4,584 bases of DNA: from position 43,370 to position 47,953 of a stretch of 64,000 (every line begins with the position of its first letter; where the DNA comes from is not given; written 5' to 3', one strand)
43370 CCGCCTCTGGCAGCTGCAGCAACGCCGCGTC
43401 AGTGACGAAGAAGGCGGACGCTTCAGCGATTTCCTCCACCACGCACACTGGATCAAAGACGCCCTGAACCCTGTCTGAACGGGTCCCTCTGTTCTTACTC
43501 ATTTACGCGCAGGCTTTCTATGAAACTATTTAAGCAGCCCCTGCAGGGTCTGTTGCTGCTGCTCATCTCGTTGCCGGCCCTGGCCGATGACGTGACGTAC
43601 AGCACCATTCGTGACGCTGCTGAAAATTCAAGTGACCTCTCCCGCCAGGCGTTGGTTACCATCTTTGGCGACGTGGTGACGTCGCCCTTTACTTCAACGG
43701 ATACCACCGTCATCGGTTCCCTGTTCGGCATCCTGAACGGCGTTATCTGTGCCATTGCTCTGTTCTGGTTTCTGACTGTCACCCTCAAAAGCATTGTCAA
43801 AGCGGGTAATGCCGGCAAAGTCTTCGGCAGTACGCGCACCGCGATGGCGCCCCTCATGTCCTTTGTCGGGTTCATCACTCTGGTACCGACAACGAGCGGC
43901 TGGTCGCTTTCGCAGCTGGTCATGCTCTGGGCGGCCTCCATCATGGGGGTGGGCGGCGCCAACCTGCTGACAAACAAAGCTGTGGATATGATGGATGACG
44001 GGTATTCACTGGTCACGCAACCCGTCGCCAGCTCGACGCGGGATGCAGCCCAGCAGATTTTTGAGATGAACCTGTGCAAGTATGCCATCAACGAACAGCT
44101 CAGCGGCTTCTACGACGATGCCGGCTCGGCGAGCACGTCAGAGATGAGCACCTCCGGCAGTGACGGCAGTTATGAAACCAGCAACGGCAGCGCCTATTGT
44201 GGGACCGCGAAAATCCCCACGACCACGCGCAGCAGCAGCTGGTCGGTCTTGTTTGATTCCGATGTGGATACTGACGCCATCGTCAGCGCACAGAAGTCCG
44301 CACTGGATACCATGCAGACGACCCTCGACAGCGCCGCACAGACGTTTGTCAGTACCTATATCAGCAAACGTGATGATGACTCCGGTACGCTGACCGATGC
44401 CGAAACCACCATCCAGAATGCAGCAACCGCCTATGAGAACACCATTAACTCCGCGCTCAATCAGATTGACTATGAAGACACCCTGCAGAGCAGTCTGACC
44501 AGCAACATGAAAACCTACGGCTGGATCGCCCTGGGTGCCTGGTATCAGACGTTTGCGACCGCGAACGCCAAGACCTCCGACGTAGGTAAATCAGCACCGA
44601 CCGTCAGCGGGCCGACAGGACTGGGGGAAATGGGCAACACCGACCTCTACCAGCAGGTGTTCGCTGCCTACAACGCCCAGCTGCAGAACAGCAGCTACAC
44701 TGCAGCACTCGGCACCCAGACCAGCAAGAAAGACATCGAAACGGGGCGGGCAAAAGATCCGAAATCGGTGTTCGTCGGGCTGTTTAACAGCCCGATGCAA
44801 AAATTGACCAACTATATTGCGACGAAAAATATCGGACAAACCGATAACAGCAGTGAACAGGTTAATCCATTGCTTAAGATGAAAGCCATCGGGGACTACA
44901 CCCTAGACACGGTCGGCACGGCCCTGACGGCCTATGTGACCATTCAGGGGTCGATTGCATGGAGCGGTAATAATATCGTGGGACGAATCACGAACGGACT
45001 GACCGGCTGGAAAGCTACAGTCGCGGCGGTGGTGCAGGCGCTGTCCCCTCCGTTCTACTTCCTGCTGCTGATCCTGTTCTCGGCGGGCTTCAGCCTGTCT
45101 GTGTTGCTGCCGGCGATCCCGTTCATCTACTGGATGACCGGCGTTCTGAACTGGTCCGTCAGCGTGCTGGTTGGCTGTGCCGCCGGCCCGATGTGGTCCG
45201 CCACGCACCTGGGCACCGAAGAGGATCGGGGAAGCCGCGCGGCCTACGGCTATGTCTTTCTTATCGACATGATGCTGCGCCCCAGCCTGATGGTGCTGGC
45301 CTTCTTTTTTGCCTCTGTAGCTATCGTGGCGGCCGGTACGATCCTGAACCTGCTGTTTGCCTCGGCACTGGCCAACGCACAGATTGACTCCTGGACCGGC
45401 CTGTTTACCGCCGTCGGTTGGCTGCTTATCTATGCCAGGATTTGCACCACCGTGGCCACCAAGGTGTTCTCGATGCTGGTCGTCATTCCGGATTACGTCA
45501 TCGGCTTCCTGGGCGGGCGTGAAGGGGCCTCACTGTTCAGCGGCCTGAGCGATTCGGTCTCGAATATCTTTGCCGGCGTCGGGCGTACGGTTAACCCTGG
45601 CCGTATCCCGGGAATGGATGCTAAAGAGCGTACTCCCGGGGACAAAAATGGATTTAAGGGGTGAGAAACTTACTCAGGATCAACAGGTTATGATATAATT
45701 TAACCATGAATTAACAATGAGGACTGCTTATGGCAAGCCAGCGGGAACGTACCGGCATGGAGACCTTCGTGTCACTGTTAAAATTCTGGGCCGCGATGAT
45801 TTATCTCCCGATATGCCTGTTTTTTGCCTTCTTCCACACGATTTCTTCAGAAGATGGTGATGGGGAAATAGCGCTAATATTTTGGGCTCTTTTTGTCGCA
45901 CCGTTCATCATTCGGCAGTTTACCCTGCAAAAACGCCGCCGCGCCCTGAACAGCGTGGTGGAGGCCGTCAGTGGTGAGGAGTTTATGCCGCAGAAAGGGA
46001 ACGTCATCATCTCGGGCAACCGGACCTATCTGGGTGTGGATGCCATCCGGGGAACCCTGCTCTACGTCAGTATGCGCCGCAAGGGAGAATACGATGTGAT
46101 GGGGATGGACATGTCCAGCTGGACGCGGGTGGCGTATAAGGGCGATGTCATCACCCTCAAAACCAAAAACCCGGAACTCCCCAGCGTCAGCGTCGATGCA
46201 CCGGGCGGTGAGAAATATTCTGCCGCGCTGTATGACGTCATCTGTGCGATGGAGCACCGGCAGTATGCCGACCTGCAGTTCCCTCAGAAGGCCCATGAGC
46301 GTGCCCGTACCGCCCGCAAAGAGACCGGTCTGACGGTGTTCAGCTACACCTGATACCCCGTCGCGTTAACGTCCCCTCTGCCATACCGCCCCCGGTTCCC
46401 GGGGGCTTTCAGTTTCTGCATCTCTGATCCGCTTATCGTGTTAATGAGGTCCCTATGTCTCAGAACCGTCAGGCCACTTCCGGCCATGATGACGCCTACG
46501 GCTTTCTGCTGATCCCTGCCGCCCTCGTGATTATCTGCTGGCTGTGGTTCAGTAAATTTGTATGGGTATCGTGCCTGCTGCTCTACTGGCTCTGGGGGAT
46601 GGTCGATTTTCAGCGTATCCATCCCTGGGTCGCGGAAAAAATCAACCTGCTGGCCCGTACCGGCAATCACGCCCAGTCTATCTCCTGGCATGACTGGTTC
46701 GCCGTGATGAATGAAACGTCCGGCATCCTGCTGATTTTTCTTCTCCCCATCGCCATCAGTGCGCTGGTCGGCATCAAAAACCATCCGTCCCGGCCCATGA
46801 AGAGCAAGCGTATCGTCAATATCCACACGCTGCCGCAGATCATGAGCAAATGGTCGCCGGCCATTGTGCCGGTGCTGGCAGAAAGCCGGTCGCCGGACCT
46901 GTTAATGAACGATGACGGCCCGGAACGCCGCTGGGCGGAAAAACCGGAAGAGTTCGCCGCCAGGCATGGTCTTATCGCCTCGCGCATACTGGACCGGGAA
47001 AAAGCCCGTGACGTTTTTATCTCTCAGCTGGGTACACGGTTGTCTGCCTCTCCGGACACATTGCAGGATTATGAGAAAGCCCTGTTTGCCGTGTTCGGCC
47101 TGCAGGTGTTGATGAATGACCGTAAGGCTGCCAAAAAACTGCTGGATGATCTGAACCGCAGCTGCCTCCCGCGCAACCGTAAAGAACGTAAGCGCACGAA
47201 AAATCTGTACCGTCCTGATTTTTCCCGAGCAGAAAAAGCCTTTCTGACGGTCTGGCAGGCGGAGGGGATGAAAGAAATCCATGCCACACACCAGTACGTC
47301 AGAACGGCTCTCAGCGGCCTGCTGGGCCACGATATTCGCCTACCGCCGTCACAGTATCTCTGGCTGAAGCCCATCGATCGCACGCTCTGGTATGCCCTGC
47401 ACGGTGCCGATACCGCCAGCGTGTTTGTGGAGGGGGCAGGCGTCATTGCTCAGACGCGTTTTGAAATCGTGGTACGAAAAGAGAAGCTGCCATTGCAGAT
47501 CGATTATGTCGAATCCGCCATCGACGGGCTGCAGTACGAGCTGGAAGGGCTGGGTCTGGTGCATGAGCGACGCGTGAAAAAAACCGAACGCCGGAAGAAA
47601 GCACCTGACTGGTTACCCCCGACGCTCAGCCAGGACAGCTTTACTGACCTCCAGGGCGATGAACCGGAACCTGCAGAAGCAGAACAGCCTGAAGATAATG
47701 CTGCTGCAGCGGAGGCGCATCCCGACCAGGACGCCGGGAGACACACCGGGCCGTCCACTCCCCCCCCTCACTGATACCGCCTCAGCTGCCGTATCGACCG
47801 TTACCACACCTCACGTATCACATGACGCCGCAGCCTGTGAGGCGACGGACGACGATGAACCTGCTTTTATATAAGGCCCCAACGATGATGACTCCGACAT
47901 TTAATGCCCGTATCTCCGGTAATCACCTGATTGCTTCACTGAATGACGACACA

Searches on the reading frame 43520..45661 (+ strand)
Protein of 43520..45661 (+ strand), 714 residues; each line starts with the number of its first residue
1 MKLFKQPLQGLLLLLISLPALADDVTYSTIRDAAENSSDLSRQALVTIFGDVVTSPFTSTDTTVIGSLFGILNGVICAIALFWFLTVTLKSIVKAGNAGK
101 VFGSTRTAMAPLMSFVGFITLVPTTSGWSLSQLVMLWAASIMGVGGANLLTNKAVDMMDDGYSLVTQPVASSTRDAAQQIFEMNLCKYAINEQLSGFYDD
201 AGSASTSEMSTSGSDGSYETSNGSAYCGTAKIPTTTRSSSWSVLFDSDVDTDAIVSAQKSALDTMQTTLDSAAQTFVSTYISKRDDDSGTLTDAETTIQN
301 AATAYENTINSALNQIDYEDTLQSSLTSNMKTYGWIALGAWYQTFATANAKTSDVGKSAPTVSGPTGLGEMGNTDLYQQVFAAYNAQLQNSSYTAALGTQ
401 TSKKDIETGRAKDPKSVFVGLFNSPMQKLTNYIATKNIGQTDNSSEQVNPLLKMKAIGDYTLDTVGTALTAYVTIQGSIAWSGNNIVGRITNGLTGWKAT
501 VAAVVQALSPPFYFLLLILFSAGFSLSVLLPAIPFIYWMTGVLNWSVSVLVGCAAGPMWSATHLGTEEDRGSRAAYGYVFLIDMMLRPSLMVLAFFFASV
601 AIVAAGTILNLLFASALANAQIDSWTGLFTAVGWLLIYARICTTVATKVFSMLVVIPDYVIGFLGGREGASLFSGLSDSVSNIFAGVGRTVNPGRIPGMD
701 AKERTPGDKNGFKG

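Call 49: find_encoding_contigs(protein=window:43520-45661:+, flank=10000, max_places=10)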
Protein window:43520-45661:+ (714 aa): 24 contigs read that carry it; 1 place shown.
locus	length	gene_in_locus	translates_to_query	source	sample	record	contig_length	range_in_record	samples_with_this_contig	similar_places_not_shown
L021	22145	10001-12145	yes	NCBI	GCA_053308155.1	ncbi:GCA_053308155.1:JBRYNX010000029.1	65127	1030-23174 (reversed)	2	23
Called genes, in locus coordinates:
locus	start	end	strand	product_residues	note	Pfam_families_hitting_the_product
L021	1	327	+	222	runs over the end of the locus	PF11393:T4BSS_DotI_IcmL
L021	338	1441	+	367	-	PF12293:T4BSS_DotH_IcmK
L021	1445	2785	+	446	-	-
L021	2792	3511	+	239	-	-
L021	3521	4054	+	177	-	PF20535:DUF6750 (faint)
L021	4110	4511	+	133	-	PF20535:DUF6750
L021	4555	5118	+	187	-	-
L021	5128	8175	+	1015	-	-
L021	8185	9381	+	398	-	PF28212:TraW-like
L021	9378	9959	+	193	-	PF28070:TraX-like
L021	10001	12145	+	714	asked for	-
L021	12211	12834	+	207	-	PF27689:Exclusion-determining_protein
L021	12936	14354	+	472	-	PF23127:DotM_C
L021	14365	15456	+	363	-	PF13098:Thioredoxin_2 (weak)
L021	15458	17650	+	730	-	PF10412:TrwB_AAD_bind (faint), PF12696:TraG-D_C (weak)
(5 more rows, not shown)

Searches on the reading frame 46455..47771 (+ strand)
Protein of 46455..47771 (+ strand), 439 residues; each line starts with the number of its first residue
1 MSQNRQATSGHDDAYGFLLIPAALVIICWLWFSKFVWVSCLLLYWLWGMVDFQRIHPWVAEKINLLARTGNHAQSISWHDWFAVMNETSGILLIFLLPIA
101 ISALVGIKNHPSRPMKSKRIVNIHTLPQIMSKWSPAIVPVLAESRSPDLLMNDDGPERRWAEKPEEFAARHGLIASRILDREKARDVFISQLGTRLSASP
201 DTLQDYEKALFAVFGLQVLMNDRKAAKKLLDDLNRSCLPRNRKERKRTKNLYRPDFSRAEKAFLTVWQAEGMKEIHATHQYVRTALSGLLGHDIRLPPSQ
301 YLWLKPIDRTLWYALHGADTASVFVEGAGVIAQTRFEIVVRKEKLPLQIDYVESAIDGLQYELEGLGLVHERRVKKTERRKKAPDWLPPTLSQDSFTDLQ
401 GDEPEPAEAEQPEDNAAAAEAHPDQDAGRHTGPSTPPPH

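Call 44: find_encoding_contigs(protein=window:46455-47771:+, flank=10000, max_places=10)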
Protein window:46455-47771:+ (439 aa): 3 contigs read that carry it; 3 places shown.
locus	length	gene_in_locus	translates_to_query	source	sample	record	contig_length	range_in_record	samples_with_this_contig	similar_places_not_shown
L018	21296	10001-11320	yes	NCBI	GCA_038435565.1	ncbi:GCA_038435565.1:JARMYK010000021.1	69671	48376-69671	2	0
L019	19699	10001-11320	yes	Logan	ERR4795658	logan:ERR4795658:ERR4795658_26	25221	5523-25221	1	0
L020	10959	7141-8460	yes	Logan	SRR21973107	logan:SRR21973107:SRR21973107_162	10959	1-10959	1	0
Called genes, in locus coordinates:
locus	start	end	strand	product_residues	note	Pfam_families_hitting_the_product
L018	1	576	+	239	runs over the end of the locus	-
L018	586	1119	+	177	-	PF20535:DUF6750 (faint)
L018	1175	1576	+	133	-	PF20535:DUF6750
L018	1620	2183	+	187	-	-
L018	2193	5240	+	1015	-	-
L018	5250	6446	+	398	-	PF28212:TraW-like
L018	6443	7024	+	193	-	PF28070:TraX-like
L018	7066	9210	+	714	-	-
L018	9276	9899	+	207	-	PF27689:Exclusion-determining_protein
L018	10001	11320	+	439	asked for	PF23127:DotM_C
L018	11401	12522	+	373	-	PF13098:Thioredoxin_2 (weak)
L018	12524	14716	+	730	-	PF10412:TrwB_AAD_bind (faint), PF12696:TraG-D_C (weak)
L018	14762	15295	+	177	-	PF07894:SACK1 (weak), PF13091:PLDc_2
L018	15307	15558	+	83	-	-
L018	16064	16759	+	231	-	PF02387:IncFII_repA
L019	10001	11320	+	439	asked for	PF23127:DotM_C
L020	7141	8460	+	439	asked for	PF23127:DotM_C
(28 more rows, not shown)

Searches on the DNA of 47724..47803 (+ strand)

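Call 55: search_dna_similar(query=window:47724-47803:+, collection=plasmids, mode=near, max_rows=8)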
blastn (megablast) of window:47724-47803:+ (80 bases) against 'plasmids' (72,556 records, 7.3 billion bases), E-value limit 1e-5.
Records with a match: 87; places in all: 88; records where one place covers at least 80% of the query: 87.
Best place of each record, by identity: 95-99% 87.
By first word of the organism name: Klebsiella 79; Serratia 2; Citrobacter 2; Escherichia 1; Shigella 1; Enterobacter 1; Raoultella 1.
By predicted mobility (MOB-suite, as given by PLSDB): conjugative 87.
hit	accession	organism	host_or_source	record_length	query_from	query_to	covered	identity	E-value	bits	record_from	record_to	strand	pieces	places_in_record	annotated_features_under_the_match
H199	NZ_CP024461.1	Klebsiella pneumoniae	Homo sapiens,sputum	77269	1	80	100%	98.8%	1e-31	141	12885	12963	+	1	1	hypothetical protein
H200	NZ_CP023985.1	Klebsiella variicola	Homo sapiens,sputum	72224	1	80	100%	98.8%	1e-31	141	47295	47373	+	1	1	hypothetical protein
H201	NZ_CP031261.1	Klebsiella quasipneumoniae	Homo sapiens,bronchoalveolar lavage ...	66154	1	80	100%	98.8%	1e-31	141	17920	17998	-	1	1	hypothetical protein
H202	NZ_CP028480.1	Klebsiella pneumoniae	cell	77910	1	80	100%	98.8%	1e-31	141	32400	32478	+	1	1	none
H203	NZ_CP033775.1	Klebsiella pneumoniae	Homo sapiens,Bronchoalveolar lavage ...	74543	1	80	100%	98.8%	1e-31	141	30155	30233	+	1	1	hypothetical protein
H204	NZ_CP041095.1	Klebsiella pneumoniae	Swine,Rectal swab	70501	1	80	100%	98.8%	1e-31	141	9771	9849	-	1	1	hypothetical protein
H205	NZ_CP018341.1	Klebsiella pneumoniae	Homo sapiens,wound swab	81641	1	80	100%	98.8%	1e-31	141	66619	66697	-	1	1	hypothetical protein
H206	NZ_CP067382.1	Klebsiella grimontii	Homo sapiens,urine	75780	1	80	100%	98.8%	1e-31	141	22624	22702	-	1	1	hypothetical protein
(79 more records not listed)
